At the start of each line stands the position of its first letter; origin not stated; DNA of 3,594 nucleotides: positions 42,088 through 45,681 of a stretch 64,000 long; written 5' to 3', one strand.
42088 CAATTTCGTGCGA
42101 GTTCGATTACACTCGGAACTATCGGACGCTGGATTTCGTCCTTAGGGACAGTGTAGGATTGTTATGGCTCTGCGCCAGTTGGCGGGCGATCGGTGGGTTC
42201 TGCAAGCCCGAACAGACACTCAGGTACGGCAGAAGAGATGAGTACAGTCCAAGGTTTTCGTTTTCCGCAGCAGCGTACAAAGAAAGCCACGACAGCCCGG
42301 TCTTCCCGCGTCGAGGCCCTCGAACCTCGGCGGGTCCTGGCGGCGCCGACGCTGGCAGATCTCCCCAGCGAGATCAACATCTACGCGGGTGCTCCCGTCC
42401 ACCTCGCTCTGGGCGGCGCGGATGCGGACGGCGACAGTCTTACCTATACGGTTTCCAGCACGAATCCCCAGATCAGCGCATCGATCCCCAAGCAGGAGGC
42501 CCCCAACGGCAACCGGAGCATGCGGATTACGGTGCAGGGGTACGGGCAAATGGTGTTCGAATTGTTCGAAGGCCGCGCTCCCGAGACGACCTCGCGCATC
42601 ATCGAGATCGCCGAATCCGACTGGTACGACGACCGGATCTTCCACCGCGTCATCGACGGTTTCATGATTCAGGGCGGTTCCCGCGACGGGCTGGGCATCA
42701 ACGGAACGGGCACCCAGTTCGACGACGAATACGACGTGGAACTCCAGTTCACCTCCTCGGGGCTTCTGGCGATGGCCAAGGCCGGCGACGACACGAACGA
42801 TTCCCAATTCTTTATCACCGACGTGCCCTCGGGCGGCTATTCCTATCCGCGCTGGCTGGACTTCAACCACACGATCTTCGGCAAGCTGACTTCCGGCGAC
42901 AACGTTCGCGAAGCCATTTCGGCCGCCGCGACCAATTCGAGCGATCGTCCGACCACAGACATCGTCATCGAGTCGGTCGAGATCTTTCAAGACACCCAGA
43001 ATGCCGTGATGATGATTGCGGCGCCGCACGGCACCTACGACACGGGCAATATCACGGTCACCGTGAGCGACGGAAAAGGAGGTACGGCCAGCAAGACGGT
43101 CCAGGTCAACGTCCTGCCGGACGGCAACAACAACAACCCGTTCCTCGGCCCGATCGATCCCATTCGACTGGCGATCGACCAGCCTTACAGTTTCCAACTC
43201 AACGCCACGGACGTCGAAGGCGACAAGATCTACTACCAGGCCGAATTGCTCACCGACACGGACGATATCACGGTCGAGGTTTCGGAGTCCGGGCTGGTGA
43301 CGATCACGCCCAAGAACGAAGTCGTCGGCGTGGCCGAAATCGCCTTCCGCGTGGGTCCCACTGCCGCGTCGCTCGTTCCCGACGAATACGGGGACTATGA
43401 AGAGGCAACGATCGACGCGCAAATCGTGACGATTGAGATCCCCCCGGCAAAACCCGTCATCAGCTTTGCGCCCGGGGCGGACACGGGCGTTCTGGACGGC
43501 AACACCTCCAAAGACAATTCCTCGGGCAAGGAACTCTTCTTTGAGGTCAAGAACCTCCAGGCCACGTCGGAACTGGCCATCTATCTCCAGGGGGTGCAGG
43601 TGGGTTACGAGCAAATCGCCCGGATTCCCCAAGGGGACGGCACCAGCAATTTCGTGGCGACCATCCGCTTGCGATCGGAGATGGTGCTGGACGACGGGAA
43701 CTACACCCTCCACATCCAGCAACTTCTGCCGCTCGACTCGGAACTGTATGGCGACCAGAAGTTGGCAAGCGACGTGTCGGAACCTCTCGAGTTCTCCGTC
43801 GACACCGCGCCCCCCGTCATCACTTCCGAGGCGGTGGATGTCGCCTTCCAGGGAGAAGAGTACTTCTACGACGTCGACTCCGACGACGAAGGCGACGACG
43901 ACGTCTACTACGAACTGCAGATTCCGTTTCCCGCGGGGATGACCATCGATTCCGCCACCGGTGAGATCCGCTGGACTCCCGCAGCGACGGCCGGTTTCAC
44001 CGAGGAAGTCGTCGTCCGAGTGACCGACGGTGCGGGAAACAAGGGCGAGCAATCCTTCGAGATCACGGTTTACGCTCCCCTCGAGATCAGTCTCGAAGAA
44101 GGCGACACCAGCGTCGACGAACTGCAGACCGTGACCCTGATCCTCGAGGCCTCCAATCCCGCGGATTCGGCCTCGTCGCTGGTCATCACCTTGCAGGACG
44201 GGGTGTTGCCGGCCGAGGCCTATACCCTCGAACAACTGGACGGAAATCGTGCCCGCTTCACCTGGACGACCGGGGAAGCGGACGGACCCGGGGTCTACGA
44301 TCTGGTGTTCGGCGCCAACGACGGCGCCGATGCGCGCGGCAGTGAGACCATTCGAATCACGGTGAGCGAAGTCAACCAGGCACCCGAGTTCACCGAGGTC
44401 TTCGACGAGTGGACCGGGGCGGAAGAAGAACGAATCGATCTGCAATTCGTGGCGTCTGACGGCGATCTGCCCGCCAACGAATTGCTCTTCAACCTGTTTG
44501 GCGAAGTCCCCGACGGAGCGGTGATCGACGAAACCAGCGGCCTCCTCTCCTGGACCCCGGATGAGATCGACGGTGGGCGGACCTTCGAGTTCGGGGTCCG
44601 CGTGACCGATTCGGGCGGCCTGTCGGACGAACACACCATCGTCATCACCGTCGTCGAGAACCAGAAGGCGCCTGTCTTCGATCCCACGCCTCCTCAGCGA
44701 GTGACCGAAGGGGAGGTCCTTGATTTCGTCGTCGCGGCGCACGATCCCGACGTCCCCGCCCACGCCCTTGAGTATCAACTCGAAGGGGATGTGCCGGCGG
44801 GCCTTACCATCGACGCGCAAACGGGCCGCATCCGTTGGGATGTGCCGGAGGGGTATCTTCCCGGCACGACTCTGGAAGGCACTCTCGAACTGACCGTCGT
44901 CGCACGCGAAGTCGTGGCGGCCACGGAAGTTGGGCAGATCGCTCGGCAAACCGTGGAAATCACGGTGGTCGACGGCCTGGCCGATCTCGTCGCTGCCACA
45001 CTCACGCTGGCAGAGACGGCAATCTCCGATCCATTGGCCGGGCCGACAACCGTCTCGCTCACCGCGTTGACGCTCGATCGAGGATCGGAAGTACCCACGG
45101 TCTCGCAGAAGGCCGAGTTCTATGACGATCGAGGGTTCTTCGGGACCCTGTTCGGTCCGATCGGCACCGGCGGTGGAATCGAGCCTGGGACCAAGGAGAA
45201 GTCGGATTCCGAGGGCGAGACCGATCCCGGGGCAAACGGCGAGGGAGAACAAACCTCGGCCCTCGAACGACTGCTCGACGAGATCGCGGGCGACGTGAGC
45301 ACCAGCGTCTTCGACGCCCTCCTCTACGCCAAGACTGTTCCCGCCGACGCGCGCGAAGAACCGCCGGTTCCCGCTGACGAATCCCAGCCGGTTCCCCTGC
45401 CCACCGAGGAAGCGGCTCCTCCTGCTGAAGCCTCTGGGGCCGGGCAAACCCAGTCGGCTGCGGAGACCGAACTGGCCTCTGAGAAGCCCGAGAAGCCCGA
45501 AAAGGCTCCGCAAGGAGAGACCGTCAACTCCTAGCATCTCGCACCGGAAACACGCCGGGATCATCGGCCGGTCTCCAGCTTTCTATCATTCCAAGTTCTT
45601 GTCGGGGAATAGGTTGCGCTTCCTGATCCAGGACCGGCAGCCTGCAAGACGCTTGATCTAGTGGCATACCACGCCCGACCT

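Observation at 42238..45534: Cyclophilin PPIase fused to a 900-aa He_PIG/cadherin-like surface array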

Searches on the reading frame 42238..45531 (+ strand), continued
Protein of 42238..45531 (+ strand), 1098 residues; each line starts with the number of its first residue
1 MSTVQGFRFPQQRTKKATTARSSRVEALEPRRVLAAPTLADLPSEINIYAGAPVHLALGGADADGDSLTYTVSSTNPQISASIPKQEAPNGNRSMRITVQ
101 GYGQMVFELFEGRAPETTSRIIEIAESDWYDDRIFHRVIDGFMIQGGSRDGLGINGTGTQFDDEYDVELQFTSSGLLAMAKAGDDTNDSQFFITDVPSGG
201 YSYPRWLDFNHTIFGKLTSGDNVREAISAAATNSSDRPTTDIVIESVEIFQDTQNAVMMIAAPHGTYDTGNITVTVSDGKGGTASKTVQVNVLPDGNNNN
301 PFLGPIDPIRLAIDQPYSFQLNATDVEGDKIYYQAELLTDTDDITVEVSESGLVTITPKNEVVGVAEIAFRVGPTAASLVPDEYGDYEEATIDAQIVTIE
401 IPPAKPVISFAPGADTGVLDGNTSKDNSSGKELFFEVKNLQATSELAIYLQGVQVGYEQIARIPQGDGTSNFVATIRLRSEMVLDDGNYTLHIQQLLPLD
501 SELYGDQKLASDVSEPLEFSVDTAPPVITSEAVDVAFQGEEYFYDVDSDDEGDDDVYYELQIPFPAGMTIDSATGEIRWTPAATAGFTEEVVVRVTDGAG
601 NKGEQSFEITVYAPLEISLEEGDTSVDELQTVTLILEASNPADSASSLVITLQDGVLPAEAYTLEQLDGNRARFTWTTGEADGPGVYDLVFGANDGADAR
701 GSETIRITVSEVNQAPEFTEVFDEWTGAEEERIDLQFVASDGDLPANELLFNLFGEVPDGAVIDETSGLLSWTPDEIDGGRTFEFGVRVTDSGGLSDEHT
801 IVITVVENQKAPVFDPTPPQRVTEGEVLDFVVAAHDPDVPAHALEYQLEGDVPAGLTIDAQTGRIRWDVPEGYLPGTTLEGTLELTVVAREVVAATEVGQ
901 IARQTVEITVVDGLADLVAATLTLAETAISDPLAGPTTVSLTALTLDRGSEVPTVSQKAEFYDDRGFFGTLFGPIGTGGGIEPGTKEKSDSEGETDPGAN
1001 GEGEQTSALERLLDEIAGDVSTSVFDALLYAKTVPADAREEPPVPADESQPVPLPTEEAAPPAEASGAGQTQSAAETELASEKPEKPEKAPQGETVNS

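Call 74: find_encoding_contigs(protein=P0027, flank=10000, max_places=1)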
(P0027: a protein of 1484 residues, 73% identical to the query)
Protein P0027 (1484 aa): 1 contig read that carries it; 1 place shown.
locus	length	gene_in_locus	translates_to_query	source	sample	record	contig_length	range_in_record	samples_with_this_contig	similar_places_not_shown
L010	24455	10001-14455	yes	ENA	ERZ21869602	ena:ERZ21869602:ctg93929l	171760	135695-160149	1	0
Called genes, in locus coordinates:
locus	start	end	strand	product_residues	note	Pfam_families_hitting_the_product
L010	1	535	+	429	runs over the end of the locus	PF00285:Citrate_synt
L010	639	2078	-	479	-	PF00884:Sulfatase, PF16347:SGSH_C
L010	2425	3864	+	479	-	PF01074:Glyco_hydro_38N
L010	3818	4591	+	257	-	-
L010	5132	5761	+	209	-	PF17677:Glyco_hydro38C2 (weak)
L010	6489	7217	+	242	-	PF19773:DUF6259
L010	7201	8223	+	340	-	-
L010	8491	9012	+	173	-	-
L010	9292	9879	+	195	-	-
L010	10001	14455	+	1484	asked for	PF13620:CarboxypepD_reg (faint), PF17210:SdrD_B, PF00160:Pro_isomerase, PF17210:SdrD_B (weak), PF00160:Pro_isomerase, PF17803:Cadherin_4, PF17892:Cadherin_5, PF17963:Big_9, +2 more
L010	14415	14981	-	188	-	PF13386:DsbD_2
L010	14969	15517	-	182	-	PF05751:FixH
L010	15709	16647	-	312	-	PF12838:Fer4_7 (weak), PF13183:Fer4_8 (faint), PF13187:Fer4_9 (weak), PF13484:Fer4_16 (faint), PF13534:Fer4_17 (faint), PF13746:Fer4_18, PF14697:Fer4_21 (faint), PF11614:FixG_C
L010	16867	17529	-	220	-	PF00115:COX1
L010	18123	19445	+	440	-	PF01408:GFO_IDH_MocA, PF21252:Glyco_hydro_109_C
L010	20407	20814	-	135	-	PF00782:DSPc (weak)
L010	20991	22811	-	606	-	PF00920:ILVD_EDD_N, PF24877:ILV_EDD_C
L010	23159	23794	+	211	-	PF06439:3keto-disac_hyd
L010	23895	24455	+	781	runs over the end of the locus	PF13559:DUF4129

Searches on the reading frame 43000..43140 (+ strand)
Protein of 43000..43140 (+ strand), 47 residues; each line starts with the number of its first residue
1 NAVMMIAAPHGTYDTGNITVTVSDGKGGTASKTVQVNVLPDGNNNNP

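Call 11: search_protein_families(library=pfam, proteins=[window:43000-43140:+], max_evalue=1)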
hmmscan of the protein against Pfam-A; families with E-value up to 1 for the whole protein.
seq(47 aa): 4 families
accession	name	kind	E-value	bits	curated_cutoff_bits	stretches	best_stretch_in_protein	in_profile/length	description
PF17963.7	Big_9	-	0.00021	22.6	23.6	1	12-37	64-89/89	Bacterial Ig domain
PF17892.7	Cadherin_5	-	0.0065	16.7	26.5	1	16-38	75-97/98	Cadherin-like domain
PF08364.16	IF2_assoc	-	0.046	14.4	24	1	15-38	11-30/39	Bacterial translation initiation factor IF-2 associated region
PF22352.2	K319L-like_PKD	-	0.055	13.9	27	1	15-38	61-84/84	K319L-like, PKD domain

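Call 12: search_protein_families(library=ncbifam, proteins=[window:43000-43140:+], max_evalue=1)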
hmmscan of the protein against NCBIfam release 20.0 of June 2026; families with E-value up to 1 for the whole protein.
seq(47 aa): 1 family
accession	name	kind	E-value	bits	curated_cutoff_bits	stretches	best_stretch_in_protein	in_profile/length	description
NF012211.1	tand_rpt_95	domain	0.00083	19.3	90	1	17-40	63-86/98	tandem-95 repeat protein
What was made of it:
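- The N-flank alone gives nothing and the C-flank alone gives 22.6 bits (call 11). tand_rpt_95 behaves the same way (call 12).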
